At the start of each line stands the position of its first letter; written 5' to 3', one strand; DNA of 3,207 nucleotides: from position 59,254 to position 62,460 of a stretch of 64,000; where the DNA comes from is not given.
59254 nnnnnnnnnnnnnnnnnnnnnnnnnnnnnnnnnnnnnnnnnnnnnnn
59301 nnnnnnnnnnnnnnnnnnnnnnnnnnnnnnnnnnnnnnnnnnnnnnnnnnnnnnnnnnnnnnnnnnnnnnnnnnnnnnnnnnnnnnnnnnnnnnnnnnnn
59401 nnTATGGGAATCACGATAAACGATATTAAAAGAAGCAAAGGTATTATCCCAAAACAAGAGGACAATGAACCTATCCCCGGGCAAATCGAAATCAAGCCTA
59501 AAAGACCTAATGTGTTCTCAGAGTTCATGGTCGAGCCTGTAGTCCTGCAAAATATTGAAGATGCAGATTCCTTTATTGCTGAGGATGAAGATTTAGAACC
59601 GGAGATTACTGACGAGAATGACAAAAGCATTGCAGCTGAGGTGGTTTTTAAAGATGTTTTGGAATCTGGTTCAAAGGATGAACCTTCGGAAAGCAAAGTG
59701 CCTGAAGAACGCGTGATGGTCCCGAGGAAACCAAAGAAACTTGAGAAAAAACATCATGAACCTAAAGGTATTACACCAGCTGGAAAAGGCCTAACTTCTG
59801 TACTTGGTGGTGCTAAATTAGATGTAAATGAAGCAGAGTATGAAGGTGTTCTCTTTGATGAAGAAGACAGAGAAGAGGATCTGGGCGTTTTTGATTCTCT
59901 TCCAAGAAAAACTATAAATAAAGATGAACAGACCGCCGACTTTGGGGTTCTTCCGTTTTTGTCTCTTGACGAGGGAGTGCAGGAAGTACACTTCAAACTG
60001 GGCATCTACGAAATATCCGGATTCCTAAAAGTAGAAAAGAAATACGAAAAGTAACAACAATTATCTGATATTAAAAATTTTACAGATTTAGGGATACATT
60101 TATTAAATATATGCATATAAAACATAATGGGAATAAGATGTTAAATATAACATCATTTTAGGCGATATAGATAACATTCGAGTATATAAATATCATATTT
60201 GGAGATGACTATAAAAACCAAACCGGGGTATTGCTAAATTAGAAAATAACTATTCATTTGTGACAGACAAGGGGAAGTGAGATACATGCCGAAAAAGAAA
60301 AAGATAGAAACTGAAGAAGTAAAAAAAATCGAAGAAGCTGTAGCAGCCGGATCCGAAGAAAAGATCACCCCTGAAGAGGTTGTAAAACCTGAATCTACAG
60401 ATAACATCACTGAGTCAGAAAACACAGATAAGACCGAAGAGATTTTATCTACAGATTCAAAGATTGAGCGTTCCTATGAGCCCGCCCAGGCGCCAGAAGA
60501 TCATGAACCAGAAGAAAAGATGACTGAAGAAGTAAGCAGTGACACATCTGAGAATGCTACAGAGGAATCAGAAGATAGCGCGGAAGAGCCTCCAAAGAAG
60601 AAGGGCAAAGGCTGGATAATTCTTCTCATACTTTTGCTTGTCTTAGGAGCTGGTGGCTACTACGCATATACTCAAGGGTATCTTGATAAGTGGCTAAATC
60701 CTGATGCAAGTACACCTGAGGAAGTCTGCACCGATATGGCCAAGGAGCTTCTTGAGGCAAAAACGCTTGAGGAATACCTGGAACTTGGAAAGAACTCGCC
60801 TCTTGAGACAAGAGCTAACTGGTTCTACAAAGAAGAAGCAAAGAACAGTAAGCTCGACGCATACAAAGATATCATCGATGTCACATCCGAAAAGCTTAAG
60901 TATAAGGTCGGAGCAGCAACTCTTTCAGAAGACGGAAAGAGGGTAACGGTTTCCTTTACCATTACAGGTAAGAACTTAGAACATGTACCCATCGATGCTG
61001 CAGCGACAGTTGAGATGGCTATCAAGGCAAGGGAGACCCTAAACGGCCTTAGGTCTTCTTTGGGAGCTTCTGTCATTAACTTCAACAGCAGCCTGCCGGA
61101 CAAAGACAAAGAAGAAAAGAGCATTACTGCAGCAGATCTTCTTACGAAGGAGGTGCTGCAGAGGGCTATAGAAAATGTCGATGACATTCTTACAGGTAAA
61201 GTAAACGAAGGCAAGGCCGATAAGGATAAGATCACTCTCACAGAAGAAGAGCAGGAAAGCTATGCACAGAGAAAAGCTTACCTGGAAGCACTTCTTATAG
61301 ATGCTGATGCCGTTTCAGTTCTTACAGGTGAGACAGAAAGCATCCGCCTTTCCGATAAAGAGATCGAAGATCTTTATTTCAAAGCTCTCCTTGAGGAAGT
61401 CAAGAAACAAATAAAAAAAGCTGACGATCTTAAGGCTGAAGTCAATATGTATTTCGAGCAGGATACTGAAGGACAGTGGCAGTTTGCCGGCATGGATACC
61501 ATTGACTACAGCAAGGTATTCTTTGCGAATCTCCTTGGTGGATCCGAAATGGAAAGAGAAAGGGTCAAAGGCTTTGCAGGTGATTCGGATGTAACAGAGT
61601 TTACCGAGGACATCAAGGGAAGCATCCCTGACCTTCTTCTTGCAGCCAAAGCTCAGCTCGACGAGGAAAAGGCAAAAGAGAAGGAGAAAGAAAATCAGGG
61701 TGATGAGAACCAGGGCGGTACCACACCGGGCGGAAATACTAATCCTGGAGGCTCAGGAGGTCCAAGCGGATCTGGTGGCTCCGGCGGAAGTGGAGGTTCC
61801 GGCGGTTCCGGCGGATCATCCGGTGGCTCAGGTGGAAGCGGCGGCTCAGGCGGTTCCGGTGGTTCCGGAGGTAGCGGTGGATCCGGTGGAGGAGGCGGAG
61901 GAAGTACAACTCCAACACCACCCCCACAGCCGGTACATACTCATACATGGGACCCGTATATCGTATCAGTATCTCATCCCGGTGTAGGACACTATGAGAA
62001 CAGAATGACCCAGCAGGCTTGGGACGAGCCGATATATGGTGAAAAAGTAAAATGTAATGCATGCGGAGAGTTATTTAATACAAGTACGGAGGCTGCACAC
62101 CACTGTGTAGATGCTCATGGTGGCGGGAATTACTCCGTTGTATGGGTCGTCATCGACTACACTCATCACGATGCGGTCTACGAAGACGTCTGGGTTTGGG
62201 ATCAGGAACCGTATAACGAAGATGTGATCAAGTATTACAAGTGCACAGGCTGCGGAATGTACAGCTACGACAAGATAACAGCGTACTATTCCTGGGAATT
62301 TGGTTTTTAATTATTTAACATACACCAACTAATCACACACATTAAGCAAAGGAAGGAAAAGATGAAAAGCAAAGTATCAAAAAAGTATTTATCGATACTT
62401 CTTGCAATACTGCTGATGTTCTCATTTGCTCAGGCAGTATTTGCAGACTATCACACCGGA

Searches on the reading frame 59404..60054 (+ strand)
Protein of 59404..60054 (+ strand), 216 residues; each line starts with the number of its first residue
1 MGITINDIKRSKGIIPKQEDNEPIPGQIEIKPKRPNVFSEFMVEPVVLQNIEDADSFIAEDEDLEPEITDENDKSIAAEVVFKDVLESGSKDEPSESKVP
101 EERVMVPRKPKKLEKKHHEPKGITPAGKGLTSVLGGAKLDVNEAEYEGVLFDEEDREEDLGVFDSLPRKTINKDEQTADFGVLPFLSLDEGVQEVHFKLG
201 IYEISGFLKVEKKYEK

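Call 73: find_encoding_contigs(protein=window:59404-60054:+, flank=10000, max_places=3)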
Protein window:59404-60054:+ (216 aa): 3 contigs read that carry it; 2 places shown.
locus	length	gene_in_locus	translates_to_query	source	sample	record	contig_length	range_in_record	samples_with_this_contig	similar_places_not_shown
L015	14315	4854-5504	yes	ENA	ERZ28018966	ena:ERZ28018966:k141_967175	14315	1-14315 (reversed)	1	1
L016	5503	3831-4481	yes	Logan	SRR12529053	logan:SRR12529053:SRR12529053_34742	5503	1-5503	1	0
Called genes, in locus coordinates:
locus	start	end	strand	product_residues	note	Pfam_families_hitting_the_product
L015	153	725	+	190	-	-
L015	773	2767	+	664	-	PF01551:Peptidase_M23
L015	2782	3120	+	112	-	-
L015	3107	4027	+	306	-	-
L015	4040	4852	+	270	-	-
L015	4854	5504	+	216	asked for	-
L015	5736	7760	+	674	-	-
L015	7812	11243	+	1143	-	PF17802:SpaA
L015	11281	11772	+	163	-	-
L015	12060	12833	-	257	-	PF09643:YopX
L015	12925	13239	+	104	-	-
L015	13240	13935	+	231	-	-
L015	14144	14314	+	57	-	?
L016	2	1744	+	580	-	?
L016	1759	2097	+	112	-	-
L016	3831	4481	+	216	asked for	-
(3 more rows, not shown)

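Call 102: search_protein_families(library=pfam, proteins=[L015:11281-11772:+, L015:12925-13239:+, L015:13240-13935:+, L015:12060-12833:-], max_evalue=0.01)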
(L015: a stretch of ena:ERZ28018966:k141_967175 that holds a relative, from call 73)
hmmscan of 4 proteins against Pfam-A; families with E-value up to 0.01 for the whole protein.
L015:11281-11772:+ (163 aa): 0 families

L015:12925-13239:+ (104 aa): 0 families

L015:13240-13935:+ (231 aa): 0 families

L015:12060-12833:- (257 aa): 1 family
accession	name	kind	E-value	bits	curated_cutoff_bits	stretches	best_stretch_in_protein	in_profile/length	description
PF09643.15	YopX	-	2.4e-10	41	22.4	1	30-129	20-128/128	YopX protein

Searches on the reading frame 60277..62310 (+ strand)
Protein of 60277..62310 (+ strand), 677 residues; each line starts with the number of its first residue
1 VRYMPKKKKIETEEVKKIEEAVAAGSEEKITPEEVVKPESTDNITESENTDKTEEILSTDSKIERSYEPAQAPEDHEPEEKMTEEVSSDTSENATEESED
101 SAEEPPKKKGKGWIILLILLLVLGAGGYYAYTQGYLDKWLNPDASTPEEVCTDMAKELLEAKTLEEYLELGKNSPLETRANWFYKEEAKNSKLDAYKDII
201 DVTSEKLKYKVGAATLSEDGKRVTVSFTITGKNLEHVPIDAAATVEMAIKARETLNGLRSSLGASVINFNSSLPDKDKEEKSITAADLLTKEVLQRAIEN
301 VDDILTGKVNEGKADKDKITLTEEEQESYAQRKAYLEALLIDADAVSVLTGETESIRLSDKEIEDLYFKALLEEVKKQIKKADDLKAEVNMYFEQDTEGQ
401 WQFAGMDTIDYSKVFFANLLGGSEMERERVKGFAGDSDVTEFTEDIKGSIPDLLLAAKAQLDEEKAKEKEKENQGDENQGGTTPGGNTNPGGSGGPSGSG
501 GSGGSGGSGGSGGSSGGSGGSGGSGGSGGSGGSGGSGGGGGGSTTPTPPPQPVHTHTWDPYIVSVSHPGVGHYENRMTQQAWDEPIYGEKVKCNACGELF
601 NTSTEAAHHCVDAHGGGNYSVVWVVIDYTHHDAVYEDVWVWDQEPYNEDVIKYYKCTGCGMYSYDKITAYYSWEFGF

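Call 16: search_protein_families(library=pfam, proteins=[window:60277-62310:+], max_evalue=0.01)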
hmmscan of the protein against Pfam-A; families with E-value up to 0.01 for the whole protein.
window:60277-62310:+ (677 aa): 0 families

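Call 71: find_encoding_contigs(protein=window:60277-62310:+, flank=10000, max_places=2)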
Protein window:60277-62310:+ (677 aa): no gene with exactly this product is on record in the collection.
